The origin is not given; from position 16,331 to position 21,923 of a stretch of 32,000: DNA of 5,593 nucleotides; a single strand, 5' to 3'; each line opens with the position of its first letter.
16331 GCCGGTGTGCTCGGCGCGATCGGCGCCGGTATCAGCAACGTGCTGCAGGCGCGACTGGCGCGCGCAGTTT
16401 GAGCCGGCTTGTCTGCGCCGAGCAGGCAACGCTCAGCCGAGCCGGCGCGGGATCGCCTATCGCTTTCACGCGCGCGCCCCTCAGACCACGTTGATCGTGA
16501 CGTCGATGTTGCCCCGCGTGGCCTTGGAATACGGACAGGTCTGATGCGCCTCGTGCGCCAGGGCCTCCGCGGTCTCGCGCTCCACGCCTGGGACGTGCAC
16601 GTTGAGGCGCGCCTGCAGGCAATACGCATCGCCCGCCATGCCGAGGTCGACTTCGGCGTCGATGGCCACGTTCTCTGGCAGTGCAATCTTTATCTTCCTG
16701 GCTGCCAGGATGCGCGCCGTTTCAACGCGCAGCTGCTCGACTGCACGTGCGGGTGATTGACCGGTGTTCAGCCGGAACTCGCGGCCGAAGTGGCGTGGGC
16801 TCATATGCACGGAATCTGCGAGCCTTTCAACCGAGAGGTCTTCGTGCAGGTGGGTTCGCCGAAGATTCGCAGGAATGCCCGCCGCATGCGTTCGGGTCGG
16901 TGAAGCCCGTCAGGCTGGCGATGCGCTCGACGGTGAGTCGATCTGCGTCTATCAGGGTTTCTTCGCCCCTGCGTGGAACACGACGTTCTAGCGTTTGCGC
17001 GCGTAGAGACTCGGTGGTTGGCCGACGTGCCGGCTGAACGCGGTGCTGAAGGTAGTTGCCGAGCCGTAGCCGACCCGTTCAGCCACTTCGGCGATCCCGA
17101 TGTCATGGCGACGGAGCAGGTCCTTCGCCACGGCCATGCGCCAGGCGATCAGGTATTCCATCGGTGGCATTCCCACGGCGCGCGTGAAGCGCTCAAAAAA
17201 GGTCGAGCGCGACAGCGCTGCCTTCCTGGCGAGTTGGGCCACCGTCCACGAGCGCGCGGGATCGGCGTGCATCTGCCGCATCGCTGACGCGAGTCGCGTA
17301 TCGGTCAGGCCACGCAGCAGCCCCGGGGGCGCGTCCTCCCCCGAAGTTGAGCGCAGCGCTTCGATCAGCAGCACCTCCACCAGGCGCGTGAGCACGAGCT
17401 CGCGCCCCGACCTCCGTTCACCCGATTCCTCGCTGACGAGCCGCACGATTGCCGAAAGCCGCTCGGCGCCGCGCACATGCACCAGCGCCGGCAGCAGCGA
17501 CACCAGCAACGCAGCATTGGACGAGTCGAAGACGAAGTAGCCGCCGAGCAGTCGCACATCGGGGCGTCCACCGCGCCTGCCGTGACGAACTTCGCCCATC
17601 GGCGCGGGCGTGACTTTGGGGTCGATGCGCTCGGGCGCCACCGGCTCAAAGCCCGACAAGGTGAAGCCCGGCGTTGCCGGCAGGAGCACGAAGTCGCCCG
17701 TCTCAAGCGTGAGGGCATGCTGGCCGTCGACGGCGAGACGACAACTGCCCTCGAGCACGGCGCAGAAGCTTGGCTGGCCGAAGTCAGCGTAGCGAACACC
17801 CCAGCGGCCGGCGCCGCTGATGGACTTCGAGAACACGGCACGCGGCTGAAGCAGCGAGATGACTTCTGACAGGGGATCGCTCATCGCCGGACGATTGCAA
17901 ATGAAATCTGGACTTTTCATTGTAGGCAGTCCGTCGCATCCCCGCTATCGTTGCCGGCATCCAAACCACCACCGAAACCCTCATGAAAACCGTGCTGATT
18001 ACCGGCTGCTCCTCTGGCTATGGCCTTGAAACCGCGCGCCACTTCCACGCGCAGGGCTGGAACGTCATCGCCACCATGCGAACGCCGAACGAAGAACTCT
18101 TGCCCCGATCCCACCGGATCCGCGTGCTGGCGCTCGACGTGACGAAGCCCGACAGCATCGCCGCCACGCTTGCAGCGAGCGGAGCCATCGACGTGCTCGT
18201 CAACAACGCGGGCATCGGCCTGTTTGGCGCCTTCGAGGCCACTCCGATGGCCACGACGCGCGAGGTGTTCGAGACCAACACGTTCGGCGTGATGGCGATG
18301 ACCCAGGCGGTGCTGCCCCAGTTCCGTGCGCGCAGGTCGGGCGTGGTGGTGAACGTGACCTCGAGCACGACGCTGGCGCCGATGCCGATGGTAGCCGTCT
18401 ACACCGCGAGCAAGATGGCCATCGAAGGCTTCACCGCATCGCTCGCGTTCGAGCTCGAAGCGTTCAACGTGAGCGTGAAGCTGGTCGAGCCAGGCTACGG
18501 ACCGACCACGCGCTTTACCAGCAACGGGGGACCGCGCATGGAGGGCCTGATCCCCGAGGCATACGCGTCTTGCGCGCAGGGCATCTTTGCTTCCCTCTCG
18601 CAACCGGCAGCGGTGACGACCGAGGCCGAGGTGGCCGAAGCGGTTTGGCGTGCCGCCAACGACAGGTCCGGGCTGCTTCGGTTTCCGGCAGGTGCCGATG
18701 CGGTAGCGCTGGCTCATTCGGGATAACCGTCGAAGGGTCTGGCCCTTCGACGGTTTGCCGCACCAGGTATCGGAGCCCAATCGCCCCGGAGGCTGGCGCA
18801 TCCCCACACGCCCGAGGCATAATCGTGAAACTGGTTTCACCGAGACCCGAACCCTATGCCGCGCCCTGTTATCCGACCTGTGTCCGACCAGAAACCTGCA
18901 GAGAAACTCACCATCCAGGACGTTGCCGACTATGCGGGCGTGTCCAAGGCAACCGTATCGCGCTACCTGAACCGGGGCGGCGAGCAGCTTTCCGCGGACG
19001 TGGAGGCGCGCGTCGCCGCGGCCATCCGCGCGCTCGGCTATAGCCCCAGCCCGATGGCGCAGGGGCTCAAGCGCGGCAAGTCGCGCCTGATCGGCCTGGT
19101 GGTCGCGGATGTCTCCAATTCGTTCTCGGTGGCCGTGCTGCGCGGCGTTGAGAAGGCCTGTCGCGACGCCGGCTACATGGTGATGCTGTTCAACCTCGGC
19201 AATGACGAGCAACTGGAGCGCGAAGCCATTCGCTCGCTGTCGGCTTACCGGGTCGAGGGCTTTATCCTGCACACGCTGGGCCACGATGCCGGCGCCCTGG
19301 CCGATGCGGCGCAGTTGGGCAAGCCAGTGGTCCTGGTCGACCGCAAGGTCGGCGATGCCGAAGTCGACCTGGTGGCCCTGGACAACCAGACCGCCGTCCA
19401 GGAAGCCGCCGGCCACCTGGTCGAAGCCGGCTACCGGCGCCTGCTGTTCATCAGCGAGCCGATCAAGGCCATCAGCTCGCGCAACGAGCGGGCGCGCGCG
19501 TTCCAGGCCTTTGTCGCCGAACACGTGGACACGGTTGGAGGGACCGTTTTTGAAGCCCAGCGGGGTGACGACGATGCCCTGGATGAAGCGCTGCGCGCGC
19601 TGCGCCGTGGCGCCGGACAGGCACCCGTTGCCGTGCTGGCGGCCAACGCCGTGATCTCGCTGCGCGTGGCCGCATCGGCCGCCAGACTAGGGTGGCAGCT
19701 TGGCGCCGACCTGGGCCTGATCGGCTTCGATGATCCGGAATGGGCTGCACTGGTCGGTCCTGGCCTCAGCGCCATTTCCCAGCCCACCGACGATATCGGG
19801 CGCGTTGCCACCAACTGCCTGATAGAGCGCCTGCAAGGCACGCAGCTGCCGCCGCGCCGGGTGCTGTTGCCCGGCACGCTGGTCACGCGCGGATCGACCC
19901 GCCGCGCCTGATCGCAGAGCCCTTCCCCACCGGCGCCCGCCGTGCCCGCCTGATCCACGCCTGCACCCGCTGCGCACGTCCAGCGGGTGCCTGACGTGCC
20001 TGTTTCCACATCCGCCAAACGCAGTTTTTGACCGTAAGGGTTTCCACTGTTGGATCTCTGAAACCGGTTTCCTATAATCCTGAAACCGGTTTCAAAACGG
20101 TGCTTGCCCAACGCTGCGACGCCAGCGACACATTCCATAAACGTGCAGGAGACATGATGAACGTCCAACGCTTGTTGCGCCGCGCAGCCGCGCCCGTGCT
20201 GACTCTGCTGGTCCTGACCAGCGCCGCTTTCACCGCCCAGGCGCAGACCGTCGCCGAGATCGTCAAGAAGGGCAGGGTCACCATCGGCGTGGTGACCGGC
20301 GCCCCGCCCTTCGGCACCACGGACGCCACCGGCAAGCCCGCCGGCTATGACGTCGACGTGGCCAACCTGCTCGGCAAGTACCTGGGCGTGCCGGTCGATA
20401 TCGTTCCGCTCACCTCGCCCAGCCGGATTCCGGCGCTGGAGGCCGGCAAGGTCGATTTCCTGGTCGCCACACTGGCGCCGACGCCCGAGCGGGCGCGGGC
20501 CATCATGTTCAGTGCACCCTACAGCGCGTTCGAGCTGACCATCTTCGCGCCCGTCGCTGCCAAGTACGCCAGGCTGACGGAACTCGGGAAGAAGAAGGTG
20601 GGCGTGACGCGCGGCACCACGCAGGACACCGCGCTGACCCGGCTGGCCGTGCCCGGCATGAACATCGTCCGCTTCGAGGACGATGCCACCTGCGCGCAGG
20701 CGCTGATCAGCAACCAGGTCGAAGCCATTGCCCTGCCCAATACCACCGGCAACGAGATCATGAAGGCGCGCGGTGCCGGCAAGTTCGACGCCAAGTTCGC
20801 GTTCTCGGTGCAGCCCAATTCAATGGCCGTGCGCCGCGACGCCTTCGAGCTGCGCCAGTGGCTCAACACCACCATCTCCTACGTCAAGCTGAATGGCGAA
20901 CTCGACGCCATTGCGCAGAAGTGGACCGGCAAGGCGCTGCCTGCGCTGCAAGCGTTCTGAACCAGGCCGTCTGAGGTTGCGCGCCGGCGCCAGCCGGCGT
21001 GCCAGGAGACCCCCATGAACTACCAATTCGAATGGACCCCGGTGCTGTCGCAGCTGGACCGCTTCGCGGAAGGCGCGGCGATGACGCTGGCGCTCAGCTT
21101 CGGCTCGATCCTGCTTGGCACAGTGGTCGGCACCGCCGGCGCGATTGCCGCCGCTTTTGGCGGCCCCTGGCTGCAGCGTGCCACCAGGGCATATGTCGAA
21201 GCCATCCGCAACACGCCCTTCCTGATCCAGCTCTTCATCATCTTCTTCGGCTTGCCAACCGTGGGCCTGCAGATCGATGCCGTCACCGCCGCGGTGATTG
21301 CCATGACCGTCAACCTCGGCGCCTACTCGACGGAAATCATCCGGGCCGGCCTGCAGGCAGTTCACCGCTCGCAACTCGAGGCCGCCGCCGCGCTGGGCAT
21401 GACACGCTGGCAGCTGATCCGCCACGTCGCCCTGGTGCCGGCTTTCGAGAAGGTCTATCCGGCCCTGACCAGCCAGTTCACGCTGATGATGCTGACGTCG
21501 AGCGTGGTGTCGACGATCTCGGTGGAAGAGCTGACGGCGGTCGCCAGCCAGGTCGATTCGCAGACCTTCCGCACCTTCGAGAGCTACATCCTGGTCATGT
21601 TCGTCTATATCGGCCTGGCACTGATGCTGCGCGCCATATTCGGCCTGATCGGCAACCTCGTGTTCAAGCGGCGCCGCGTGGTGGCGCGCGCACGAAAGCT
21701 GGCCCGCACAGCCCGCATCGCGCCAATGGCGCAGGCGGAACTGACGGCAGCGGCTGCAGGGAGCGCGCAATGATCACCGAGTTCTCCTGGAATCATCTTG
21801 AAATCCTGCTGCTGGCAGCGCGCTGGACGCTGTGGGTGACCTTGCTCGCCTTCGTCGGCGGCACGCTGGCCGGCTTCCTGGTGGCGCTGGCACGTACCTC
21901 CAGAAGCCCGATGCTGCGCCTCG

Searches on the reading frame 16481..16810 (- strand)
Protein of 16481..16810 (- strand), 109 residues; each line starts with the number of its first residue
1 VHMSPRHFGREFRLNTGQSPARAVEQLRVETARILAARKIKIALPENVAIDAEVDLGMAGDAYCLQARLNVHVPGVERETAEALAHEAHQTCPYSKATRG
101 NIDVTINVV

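Call 42: search_protein_families(library=pfam, proteins=[window:16481-16810:-], max_evalue=0.00001)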
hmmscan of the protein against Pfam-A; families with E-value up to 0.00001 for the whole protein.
window:16481-16810:- (109 aa): 2 families
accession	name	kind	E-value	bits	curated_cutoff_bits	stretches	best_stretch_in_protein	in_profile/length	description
PF02566.24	OsmC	-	6.1e-07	30.2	27.5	1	33-106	26-99/100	OsmC-like protein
PF12833.13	HTH_18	-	1.7e-06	28.7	33.6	1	1-36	5-40/80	Helix-turn-helix domain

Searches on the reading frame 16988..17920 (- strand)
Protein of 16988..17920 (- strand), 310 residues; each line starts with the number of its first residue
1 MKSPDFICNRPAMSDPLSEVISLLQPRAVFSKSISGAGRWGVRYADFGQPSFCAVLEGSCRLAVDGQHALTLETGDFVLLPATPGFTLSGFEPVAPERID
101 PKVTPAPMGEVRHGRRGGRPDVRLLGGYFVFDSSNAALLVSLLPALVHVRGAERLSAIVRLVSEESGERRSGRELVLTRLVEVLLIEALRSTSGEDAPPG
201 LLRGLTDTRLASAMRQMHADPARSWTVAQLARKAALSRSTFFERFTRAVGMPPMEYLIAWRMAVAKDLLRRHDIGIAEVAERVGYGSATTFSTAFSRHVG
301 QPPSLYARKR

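Call 43: search_protein_families(library=pfam, proteins=[window:16988-17920:-], max_evalue=0.00001)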
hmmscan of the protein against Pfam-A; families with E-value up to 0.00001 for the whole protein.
window:16988-17920:- (310 aa): 3 families
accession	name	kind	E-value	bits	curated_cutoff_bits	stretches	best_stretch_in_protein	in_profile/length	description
PF12852.13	Cupin_6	-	8.6e-36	123.9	26.7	1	15-191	1-180/183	Cupin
PF12833.13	HTH_18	-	1.7e-21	76.8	33.6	1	230-308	1-79/80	Helix-turn-helix domain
PF00165.29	HTH_AraC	-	4.4e-13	49.5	26.6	1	217-257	1-41/42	Bacterial regulatory helix-turn-helix proteins, AraC family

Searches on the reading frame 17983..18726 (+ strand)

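Call 43: search_protein_families(library=pfam, proteins=[window:17983-18726:+], max_evalue=0.00001)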
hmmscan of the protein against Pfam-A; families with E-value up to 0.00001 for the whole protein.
window:17983-18726:+ (247 aa): 4 families
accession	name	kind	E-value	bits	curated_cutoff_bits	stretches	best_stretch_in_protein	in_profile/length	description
PF00106.31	adh_short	-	4.7e-45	153.9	26.6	1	2-176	1-185/195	short chain dehydrogenase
PF13561.12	adh_short_C2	-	2e-29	103.3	27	1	10-178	3-181/236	Enoyl-(Acyl carrier protein) reductase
PF01370.27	Epimerase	-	2.9e-09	37.1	20.9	1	4-224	1-224/240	NAD dependent epimerase/dehydratase family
PF08659.16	KR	-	5.8e-07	30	22.6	1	3-154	2-163/180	KR domain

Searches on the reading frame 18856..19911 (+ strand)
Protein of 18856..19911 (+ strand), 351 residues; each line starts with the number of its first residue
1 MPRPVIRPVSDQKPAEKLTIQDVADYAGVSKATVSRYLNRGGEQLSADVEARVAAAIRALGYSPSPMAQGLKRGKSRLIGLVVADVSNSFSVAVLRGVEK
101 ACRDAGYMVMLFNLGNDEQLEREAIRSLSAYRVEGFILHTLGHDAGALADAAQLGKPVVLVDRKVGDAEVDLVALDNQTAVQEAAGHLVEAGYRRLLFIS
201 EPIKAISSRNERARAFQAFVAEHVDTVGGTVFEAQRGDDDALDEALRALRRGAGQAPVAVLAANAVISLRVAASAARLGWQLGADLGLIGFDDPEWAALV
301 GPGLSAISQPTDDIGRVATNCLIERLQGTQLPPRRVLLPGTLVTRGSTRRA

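Call 43: search_protein_families(library=pfam, proteins=[window:18856-19911:+], max_evalue=0.00001)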
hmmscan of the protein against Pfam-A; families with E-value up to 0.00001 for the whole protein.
window:18856-19911:+ (351 aa): 4 families
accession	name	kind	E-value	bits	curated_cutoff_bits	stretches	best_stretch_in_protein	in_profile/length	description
PF13377.12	Peripla_BP_3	-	1.3e-29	103.8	26.5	1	186-348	2-167/167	Periplasmic binding protein-like domain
PF00532.27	Peripla_BP_1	-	2e-23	83.7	22.2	1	79-330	4-265/281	Periplasmic binding proteins and sugar binding domain of LacI family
PF00356.27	LacI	-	9.2e-16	57.8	27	1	19-65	1-46/46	Bacterial regulatory proteins, lacI family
PF13407.12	Peripla_BP_4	-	2.7e-12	47.2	35.1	1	79-329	1-257/258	Periplasmic binding protein domain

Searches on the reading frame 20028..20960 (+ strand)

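Call 43: search_protein_families(library=pfam, proteins=[window:20028-20960:+], max_evalue=0.00001)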
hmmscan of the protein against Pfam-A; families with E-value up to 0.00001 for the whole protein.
window:20028-20960:+ (310 aa): 1 family
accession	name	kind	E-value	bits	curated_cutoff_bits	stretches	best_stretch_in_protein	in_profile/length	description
PF00497.25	SBP_bac_3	-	8.9e-32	110.1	26.4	1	84-301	1-131/132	Bacterial extracellular solute-binding proteins, family 3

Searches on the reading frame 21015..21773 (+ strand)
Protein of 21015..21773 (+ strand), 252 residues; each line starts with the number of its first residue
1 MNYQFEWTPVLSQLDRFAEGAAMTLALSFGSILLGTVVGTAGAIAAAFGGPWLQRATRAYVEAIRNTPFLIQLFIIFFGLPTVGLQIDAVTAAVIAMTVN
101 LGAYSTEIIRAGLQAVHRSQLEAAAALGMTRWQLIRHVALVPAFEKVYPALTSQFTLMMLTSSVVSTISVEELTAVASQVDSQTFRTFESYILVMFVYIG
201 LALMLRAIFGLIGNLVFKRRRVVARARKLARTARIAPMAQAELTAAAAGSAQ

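Call 43: search_protein_families(library=pfam, proteins=[window:21015-21773:+], max_evalue=0.00001)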
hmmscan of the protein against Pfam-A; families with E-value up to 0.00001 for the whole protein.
window:21015-21773:+ (252 aa): 1 family
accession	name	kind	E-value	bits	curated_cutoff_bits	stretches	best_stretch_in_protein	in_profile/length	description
PF00528.27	BPD_transp_1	-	3.4e-19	69.7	26.4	1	40-212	3-178/184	Binding-protein-dependent transport system inner membrane component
